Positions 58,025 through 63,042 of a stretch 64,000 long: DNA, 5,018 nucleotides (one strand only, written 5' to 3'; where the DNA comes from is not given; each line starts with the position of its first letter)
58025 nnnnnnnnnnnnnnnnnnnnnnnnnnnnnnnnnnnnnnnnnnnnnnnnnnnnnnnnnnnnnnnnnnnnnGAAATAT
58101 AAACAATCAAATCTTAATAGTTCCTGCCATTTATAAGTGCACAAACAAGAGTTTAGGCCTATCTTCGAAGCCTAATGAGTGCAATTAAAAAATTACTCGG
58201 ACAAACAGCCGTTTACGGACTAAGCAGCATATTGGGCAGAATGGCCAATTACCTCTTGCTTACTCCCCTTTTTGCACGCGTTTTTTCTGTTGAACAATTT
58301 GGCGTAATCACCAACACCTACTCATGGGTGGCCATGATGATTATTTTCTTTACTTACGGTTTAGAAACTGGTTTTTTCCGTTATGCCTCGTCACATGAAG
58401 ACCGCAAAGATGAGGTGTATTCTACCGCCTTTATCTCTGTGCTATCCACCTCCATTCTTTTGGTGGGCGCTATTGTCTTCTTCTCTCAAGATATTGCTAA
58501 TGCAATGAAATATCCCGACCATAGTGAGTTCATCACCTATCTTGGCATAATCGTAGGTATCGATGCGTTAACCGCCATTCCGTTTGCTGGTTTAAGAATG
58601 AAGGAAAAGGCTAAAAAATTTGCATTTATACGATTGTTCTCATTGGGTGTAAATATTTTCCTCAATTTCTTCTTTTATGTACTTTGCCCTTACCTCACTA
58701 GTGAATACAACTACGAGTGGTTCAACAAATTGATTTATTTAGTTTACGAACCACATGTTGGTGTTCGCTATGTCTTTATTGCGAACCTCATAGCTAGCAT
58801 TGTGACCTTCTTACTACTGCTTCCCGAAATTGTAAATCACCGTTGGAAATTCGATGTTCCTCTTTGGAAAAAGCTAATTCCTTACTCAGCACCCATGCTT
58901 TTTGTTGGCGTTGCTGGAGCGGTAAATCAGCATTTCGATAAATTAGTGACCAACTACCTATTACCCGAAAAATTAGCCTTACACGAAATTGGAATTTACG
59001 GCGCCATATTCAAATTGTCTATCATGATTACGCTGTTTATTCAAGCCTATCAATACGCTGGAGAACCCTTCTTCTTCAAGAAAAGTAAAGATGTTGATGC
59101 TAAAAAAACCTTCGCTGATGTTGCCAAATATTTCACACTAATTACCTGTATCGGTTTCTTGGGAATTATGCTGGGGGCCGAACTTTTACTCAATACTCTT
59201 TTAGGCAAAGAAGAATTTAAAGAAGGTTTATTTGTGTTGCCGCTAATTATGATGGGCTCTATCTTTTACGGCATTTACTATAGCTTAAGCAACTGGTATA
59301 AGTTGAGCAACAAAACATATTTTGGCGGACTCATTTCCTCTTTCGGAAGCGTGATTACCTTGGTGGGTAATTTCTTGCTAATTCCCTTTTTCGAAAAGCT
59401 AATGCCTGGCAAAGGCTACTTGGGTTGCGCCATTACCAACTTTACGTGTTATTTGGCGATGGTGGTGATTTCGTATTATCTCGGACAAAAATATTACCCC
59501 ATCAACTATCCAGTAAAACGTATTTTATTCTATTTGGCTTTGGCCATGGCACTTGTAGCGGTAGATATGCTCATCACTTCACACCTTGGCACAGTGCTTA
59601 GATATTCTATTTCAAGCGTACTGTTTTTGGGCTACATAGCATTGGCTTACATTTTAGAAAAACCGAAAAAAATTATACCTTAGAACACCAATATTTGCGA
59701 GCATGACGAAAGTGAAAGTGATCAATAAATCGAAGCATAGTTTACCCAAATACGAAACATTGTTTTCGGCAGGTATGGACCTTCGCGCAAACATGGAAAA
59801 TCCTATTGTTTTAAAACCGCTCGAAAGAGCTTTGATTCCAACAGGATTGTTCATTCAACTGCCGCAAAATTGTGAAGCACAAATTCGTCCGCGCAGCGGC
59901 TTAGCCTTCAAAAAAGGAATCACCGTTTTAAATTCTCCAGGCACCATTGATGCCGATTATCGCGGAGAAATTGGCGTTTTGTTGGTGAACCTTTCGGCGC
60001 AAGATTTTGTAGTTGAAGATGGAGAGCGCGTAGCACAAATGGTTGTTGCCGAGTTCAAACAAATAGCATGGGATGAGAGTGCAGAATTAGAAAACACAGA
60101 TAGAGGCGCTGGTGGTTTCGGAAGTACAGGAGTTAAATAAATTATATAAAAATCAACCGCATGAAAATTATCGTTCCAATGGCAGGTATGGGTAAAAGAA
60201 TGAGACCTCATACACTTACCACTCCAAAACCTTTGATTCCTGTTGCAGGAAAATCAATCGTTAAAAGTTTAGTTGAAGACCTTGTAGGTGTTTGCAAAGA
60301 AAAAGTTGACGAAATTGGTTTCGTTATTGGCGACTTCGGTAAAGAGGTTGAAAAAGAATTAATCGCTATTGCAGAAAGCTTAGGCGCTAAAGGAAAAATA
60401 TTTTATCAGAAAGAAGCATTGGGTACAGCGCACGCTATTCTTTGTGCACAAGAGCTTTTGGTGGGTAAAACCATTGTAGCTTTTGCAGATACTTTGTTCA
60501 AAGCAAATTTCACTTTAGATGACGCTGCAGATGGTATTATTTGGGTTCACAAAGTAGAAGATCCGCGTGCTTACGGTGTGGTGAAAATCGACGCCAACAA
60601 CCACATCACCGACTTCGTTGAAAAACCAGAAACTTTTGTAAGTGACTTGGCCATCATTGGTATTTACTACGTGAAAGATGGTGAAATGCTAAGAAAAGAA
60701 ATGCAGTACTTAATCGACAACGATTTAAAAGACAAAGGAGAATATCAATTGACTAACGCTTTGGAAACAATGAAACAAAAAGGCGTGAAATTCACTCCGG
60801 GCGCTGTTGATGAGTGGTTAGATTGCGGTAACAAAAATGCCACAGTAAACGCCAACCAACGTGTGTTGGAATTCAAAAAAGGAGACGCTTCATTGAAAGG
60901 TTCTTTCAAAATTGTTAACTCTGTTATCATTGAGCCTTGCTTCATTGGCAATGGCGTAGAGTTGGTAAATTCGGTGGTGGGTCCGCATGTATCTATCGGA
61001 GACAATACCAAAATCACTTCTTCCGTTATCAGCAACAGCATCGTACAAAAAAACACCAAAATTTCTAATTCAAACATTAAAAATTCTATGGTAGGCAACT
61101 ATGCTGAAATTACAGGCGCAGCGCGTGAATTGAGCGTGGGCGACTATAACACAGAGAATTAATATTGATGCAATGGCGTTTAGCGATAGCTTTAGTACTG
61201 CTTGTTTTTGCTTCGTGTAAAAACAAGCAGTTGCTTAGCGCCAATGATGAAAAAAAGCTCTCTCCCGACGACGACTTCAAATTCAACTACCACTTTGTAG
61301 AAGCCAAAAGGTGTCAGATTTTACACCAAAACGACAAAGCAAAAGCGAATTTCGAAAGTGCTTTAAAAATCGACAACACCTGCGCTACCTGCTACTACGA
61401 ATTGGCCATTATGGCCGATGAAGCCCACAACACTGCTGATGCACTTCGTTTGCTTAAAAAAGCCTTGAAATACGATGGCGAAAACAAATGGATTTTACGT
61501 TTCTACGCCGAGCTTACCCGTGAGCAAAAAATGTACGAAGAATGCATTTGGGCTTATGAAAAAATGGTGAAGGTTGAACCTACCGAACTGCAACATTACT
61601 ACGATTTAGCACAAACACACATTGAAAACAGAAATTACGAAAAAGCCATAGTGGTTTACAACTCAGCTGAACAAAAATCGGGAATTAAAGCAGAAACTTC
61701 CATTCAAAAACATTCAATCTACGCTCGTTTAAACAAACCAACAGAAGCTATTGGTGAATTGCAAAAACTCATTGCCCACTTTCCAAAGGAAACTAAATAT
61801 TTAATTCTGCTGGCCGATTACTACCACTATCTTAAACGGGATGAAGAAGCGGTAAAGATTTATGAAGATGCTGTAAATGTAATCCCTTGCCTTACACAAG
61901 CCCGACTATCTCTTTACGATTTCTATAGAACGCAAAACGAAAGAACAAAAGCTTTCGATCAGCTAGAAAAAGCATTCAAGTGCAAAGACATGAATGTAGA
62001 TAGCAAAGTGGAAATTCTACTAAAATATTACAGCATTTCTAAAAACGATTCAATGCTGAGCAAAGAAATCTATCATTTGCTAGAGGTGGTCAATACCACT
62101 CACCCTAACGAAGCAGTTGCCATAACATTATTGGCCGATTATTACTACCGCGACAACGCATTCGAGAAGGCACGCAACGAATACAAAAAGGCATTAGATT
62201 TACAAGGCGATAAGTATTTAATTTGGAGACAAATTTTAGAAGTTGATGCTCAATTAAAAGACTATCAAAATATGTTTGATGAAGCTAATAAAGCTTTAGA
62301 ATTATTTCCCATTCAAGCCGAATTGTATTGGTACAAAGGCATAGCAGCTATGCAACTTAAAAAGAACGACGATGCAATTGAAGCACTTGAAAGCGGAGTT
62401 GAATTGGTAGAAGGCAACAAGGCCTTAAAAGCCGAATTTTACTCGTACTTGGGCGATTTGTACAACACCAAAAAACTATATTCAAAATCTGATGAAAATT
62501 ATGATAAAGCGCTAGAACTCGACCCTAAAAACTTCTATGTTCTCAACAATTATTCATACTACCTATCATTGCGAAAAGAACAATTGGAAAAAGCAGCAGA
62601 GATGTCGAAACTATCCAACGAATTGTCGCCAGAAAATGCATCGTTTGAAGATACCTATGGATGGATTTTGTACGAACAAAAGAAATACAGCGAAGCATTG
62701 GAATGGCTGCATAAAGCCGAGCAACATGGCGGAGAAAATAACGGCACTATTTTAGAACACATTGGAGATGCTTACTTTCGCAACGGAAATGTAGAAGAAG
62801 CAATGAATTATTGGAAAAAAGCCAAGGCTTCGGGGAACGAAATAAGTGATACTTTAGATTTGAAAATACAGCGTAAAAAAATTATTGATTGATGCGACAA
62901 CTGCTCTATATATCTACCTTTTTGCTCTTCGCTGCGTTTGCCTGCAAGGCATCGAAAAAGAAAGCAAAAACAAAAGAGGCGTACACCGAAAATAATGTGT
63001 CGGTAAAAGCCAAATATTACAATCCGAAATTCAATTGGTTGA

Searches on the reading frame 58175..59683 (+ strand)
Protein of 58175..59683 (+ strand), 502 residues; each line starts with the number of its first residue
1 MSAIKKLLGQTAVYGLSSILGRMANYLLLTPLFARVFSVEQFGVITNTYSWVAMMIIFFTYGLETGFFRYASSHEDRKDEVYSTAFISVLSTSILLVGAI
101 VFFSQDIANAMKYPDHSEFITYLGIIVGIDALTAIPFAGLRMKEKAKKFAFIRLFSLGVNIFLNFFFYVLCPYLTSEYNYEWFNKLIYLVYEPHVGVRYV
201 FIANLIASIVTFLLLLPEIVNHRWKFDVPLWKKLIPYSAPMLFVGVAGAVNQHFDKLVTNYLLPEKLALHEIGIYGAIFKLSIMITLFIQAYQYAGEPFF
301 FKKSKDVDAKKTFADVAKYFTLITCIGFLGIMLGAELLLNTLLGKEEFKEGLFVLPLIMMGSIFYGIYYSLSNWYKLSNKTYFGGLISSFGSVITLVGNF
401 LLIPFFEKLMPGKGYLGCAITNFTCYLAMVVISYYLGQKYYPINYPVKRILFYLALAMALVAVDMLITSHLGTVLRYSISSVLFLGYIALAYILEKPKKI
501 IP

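Call 62: search_protein_families(library=ncbifam, proteins=[window:58175-59683:+], max_evalue=0.00001)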
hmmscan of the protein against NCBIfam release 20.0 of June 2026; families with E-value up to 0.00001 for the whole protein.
window:58175-59683:+ (502 aa): 1 family
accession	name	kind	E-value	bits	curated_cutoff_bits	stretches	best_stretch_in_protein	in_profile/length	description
NF041871.1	Wzx_EPS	equivalog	5.2e-11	41.9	800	1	222-485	193-454/492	exopolysaccharide biosynthesis flippase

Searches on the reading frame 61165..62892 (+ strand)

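Call 62: search_protein_families(library=ncbifam, proteins=[window:61165-62892:+], max_evalue=0.00001)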
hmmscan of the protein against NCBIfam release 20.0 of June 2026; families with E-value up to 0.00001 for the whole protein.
window:61165-62892:+ (575 aa): 15 families
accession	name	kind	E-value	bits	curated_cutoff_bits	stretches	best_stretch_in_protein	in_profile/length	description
TIGR02917.1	PEP_TPR_lipo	equivalog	9.5e-51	172.7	312.2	3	425-548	772-892/899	XrtA/PEP-CTERM system TPR-repeat protein PrsT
NF040959.1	MamA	equivalog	3.8e-25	88.5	200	2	121-270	50-199/204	magnetosome protein MamA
TIGR02521.1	type_IV_pilW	equivalog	1.5e-21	77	154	0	472-558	79-166/234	type IV pilus biogenesis/stability protein PilW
NF047371.1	FlcA_CTERM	equivalog_domain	1.3e-14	53.6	300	0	473-559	454-539/646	periplasmic flagellar collar protein FlcA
NF033920.0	C39_PA2778_fam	equivalog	3.8e-13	49.5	150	0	160-273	140-253/255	PA2778 family cysteine peptidase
NF052415.1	T3SS_chap_SctY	equivalog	1.9e-12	47.7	70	0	466-549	14-99/106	type III secretion apparatus assembly chaperone SctY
TIGR02552.1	LcrH_SycD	equivalog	2.9e-11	43.2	104.8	0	120-212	30-122/136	SycD/LcrH family type III secretion system chaperone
NF052400.1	M48_BAM_BepA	equivalog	8.7e-11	41.2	570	0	41-165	270-398/483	beta-barrel assembly-enhancing protease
NF033762.1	social_mot_Tgl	equivalog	1e-09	38.1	225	0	73-168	30-126/252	social motility TPR repeat lipoprotein Tgl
NF052312.1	T9SS_PorW_SprE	equivalog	1.4e-09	37.2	250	0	368-457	273-362/716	type IX secretion system periplasmic lipoprotein PorW/SprE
TIGR00990.1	3a0801s09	subfamily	3.3e-07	29.3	757.25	0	330-517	307-492/615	mitochondrial import receptor subunit TOM70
NF008757.0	PRK11788.1-5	equivalog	4.6e-07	29.3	363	0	143-275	181-313/388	lipopolysaccharide assembly protein LapB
TIGR04510.1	mod_pep_cyc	subfamily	3.7e-06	25.8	400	0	473-562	482-571/814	putative peptide modification system cyclase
NF008520.0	PRK11447.1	equivalog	4.1e-06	24.9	858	0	84-344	471-738/1157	cellulose synthase complex outer membrane protein BcsC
NF033758.1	gliding_GltE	equivalog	7.4e-06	25.2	225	0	228-367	138-272/411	adventurous gliding motility TPR repeat lipoprotein GltE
